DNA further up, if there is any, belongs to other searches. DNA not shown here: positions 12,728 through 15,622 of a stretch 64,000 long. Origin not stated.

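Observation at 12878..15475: SulP/STAS anion transporter fused to a transmembrane helix and two PASTA domains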

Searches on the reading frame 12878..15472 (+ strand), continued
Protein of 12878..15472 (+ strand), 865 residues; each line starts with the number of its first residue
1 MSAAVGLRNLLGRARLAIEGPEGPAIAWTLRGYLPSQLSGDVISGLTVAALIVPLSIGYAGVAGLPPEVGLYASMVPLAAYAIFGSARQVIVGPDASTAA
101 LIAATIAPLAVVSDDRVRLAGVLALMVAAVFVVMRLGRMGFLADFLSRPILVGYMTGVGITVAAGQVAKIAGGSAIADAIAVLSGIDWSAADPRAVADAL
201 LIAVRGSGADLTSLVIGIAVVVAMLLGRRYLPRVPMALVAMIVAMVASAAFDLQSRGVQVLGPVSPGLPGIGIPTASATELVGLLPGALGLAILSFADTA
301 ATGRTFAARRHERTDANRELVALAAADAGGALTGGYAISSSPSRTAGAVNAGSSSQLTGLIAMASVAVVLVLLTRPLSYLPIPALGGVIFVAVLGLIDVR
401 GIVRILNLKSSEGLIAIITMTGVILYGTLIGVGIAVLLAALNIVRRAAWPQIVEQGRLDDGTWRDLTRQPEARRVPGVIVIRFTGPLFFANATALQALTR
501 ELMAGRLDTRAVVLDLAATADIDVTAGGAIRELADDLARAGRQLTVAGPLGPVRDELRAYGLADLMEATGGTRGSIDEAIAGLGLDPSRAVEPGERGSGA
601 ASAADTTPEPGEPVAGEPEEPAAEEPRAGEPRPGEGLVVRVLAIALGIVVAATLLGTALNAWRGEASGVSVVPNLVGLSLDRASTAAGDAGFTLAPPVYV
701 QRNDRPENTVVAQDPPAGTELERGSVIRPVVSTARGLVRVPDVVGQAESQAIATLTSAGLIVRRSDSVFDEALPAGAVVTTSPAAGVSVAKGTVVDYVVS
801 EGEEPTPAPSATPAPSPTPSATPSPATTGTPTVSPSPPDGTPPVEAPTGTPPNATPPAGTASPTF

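Call 10: find_encoding_contigs(protein=P0007, flank=10000, max_places=2)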
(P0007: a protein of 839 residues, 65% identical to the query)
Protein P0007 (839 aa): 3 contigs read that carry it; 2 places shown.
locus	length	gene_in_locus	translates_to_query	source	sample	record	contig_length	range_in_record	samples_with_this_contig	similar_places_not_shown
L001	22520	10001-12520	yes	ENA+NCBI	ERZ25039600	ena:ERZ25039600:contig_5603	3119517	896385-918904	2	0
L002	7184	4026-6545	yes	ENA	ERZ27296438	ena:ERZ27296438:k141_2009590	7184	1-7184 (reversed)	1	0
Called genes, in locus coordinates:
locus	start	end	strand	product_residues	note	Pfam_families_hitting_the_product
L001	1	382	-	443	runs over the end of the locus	-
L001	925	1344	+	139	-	-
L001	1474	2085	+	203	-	-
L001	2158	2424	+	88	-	-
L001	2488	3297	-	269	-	PF14026:SCO4226-like, PF00211:Guanylate_cyc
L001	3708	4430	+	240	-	PF05552:MS_channel_1st_1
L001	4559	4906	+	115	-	-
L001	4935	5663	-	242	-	-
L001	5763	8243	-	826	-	PF00890:FAD_binding_2 (weak), PF01266:DAO, PF16350:FAO_M, PF01571:GCV_T, PF08669:GCV_T_C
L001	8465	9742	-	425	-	PF04055:Radical_SAM, PF13186:SPASM, PF02810:SEC-C (weak)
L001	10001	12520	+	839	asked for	PF00916:Sulfate_transp, PF01740:STAS, PF13466:STAS_2 (weak), PF03793:PASTA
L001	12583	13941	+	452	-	-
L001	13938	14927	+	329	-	PF00535:Glycos_transf_2 (weak)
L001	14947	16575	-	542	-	PF07690:MFS_1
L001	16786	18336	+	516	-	PF00496:SBP_bac_5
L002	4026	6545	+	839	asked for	PF00916:Sulfate_transp, PF01740:STAS, PF13466:STAS_2 (weak), PF03793:PASTA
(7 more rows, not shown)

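Call 11: find_encoding_contigs(protein=P0046, flank=10000, max_places=2)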
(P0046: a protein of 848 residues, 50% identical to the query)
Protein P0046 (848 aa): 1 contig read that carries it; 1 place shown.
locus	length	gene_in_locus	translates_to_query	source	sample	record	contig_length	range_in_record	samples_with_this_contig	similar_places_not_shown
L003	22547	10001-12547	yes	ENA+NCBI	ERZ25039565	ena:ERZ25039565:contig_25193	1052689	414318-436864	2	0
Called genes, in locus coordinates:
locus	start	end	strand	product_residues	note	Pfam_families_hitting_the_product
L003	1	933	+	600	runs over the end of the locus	-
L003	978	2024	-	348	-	-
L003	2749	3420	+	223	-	-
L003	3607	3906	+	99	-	-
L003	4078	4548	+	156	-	PF13396:PLDc_N (weak), PF09851:SHOCT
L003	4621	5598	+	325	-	PF03781:FGE-sulfatase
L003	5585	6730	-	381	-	PF01594:AI-2E_transport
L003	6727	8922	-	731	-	PF01594:AI-2E_transport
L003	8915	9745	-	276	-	PF00520:Ion_trans, PF07885:Ion_trans_2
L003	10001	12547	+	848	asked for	PF00916:Sulfate_transp, PF01740:STAS, PF13466:STAS_2, PF03793:PASTA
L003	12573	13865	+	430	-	PF00999:Na_H_Exchanger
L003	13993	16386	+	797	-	PF13191:AAA_16 (weak), PF25199:nSTAND_NTPase5 (faint), PF25873:WHD_MalT, PF17874:TPR_MalT (weak), PF00196:GerE (faint)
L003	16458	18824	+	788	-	PF00884:Sulfatase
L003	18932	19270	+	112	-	PF02627:CMD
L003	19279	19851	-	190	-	-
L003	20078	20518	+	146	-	PF19850:DUF6325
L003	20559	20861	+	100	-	-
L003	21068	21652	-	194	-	-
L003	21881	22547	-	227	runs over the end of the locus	PF11139:SfLAP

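Call 17: search_solved_structures(query=window:12878-15472:+, max_evalue=0.001)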
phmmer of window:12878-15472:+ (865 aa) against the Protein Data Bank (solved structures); distinct sequences matched with E-value up to 0.001: 31.
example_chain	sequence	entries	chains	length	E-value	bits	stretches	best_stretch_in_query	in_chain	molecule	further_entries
7v73_A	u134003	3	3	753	5.1e-53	183.8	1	24-495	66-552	Prestin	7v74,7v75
9u9f_A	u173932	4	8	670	2.1e-52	181.8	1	34-557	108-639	SULTR-like phosphorus distribution transporter | Os06g0143700 protein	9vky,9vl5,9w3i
7lhv_A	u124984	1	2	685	5.4e-51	177.2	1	27-565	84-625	Sulfate transporter 4.1, chloroplastic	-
8opq_A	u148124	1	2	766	7.7e-45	156.8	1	23-494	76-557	Solute carrier family 26 member 6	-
7s8x_A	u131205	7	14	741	5.8e-35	124.1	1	34-496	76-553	Prestin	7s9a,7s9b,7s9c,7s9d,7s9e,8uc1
7sun_A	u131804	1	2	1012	1.9e-32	115.8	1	34-495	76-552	Prestin, Enhanced Yellow Fluorescent Protein chimera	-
7lgu_A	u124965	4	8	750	2.7e-32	115.3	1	34-495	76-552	Prestin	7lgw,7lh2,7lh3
9iar_B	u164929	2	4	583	6.8e-30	107.3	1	24-451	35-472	Sodium-independent sulfate anion transporter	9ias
6rtc_A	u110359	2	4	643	1.4e-28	103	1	24-548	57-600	Solute carrier family 26 member 9,Solute carrier family 26 member 9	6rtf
7wk1_A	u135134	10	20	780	7.5e-26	94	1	24-495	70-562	Pendrin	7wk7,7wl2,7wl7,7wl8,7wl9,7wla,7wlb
8tnw_A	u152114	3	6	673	6.3e-25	90.9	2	121-496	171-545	Sulfate transporter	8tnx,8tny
7xlm_A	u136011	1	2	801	9.2e-25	90.4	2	121-496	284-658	Sulfate transporter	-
8sgw_C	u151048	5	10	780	9.8e-25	90.3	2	99-498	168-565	Pendrin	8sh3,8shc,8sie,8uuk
7ch1_A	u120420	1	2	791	2.6e-23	85.6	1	24-495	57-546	Solute carrier family 26 member 9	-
7xuj_A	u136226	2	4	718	5.7e-23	84.4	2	80-492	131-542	Chloride anion exchanger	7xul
2kln_A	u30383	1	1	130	2.9e-08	35.8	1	465-565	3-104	PROBABLE SULPHATE-TRANSPORT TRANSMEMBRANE PROTEIN, COG0659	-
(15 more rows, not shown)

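Call 23: find_related_loci(query=A1, collection=genome_contigs, flank=10000)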
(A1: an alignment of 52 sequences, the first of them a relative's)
Query A1 (865 aa) in genome_contigs; peptide patterns used: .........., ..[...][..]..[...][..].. (x = any residue, [..] = any of these).
599 stretches matched a pattern (row limit reached: there are more); 595 encode a relative of the query (tblastn E <= 1e-3); the best 80 are kept; 80 distinct loci.
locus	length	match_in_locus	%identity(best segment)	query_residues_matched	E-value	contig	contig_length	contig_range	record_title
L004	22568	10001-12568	89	1-863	0e+0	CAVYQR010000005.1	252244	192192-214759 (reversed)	MAG: uncultured Chloroflexia bacterium isolate MFD04716.bin.1.406 genome assembly, contig: contig_61498, whole genome sh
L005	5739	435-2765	49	14-800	0e+0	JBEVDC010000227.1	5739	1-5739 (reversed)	MAG: Candidatus Limnocylindrales bacterium isolate T2R1BO.metabat2.117 T2R1BO.metabat2.117_k133_6250719, whole genome sh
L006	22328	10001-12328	48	15-800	5e-178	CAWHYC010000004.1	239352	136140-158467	MAG: uncultured Chloroflexia bacterium isolate MFD02242.bin.2.300 genome assembly, contig: contig_3437, whole genome sho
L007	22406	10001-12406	47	15-827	4e-173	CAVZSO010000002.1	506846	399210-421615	MAG: uncultured Chloroflexia bacterium isolate MFD00392.bin.2.404 genome assembly, contig: contig_15315, whole genome sh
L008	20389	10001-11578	38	26-564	5e-89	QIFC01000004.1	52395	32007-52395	MAG: Chloroflexi bacterium isolate SZUA-185 Ga0063294_10000068, whole genome shotgun sequence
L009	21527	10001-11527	39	28-548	3e-88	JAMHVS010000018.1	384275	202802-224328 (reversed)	MAG: Xanthobacter sp. isolate UR_AS_maxbin.012 k201_25541, whole genome shotgun sequence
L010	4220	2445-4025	35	24-564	8e-86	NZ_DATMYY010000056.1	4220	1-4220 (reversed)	MAG: Methanospirillum sp. isolate SMAG_U13160 k141_21405, whole genome shotgun sequence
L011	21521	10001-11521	37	30-548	2e-81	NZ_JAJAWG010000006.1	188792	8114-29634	Deefgea salmonis strain H3-26 Scaffolds_6_188792, whole genome shotgun sequence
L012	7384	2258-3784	38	29-558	4e-80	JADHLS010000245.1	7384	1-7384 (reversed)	MAG: Reyranella sp. isolate BS301-5m-G22 BS301-5m-sub-C1791, whole genome shotgun sequence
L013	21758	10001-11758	36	31-621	8e-79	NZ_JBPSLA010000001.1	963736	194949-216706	Agromyces sp. M3QZ16-3 Scaffold1_1, whole genome shotgun sequence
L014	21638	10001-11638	34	24-583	4e-78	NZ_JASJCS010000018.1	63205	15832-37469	MAG: Ilumatobacter sp. isolate MO_167.B34 MO_167.c_361, whole genome shotgun sequence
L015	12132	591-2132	36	30-557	3e-78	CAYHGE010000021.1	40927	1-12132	MAG TPA_asm: uncultured Draconibacterium sp. isolate ERP119702_co1_334 genome assembly, contig: NODE_806_length_40927_co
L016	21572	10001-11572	37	31-564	9e-78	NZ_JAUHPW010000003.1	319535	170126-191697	Demequina litoralis strain SYSU T00192 3, whole genome shotgun sequence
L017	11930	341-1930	36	41-586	5e-78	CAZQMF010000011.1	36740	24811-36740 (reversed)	MAG TPA_asm: uncultured Acidimicrobiia bacterium isolate SRP214966_co3_409 genome assembly, contig: NODE_1079_length_367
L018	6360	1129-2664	32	29-554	1e-77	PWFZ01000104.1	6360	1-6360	MAG: Balneolaceae bacterium isolate T1Sed10_211R1 T1-Sed10-C15746, whole genome shotgun sequence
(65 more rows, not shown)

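Call 31: find_encoding_contigs(protein=P0080, flank=7000, max_places=1)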
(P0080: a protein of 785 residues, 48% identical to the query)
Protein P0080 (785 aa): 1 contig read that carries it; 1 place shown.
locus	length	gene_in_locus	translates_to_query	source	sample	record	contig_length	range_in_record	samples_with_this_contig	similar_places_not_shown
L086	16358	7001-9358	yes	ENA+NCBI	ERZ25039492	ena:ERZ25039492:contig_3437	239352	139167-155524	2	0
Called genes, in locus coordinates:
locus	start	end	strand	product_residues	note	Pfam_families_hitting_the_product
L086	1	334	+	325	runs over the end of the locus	PF00005:ABC_tran, PF13304:AAA_21 (faint)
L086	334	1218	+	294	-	PF12679:ABC2_membrane_2, PF26999:ABC-2_memb_rel (weak)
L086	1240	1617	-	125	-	PF00903:Glyoxalase (weak)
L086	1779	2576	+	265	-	PF03724:META, PF13648:Lipocalin_4 (faint), PF03724:META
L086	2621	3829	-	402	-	PF00155:Aminotran_1_2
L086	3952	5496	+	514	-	PF13687:DUF4153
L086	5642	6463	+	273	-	PF04264:YceI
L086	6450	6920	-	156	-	PF00293:NUDIX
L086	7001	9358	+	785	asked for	PF00916:Sulfate_transp, PF01740:STAS, PF13466:STAS_2, PF03793:PASTA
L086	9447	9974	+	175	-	-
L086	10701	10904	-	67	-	PF00313:CSD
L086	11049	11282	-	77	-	PF07661:MORN_2 (faint)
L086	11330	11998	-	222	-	-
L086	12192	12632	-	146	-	-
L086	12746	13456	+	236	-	PF18029:Glyoxalase_6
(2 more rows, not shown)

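Call 32: find_encoding_contigs(protein=P0018, flank=7000, max_places=1)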
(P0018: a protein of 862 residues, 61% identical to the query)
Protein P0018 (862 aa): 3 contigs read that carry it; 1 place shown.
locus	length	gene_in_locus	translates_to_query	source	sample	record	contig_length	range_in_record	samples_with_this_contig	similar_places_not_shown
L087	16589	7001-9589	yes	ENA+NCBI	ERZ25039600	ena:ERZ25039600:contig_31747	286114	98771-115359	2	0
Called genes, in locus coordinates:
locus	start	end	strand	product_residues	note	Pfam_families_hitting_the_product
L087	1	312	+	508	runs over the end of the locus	PF02541:Ppx-GppA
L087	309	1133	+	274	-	-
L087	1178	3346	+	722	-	PF04020:Phage_holin_4_2, PF03109:ABC1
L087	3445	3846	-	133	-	-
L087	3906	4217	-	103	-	-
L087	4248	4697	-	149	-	PF19850:DUF6325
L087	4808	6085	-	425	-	PF00999:Na_H_Exchanger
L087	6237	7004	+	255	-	-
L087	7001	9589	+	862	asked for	PF00916:Sulfate_transp, PF01740:STAS, PF03793:PASTA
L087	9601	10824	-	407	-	PF01594:AI-2E_transport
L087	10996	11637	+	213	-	PF13886:TM7S3_TM198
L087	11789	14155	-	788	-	PF07224:Chlorophyllase (weak), PF12740:PETase (weak)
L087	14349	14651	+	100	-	PF02617:ClpS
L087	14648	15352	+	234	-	PF09438:DUF2017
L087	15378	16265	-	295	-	PF00296:Bac_luciferase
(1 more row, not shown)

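Call 33: find_encoding_contigs(protein=P0022, flank=7000, max_places=1)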
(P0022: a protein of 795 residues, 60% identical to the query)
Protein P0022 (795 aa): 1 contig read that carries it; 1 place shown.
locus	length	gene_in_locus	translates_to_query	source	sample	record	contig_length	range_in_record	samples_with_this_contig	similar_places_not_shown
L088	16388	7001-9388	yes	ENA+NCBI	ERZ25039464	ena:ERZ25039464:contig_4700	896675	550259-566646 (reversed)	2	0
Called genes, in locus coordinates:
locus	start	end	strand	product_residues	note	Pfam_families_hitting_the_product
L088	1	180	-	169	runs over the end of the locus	PF21805:Imm5_like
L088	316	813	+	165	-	-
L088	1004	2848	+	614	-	PF12229:PG_binding_4, PF04294:VanW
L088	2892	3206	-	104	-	PF08669:GCV_T_C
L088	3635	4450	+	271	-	-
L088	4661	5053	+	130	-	-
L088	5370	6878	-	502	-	PF10009:DUF2252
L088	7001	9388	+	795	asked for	PF00916:Sulfate_transp, PF01740:STAS, PF03793:PASTA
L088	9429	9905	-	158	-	PF12867:DinB_2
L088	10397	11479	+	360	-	-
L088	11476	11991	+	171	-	-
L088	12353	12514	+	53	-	-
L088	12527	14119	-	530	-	PF07690:MFS_1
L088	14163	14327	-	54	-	PF23493:CysS_C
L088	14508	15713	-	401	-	PF01406:tRNA-synt_1e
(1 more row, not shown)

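Call 34: find_encoding_contigs(protein=P0060, flank=7000, max_places=1)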
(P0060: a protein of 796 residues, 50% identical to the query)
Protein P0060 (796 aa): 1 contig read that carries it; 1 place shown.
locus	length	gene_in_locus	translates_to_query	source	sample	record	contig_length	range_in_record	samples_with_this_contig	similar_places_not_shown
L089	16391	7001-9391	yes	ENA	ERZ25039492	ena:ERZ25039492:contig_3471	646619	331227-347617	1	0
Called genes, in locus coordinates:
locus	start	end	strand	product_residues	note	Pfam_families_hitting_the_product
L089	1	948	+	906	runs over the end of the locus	PF15892:BNR_4 (faint)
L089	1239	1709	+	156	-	-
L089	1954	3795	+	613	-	PF13091:PLDc_2, PF03109:ABC1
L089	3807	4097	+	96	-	PF03109:ABC1, PF01636:APH (weak)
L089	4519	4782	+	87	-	-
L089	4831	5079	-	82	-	-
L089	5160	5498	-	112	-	-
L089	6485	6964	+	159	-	-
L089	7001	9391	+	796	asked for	PF00916:Sulfate_transp, PF01740:STAS, PF13466:STAS_2, PF03793:PASTA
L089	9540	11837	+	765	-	PF25199:nSTAND_NTPase5 (faint), PF13191:AAA_16 (weak), PF25873:WHD_MalT, PF00196:GerE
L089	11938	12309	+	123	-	PF02627:CMD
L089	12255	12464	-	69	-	-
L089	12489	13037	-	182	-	PF00873:ACR_tran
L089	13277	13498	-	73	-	-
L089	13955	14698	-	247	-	PF00873:ACR_tran, PF03176:MMPL (weak)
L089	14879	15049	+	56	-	-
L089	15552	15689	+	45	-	-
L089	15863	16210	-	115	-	PF01047:MarR, PF12802:MarR_2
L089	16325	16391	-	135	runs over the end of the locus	PF03724:META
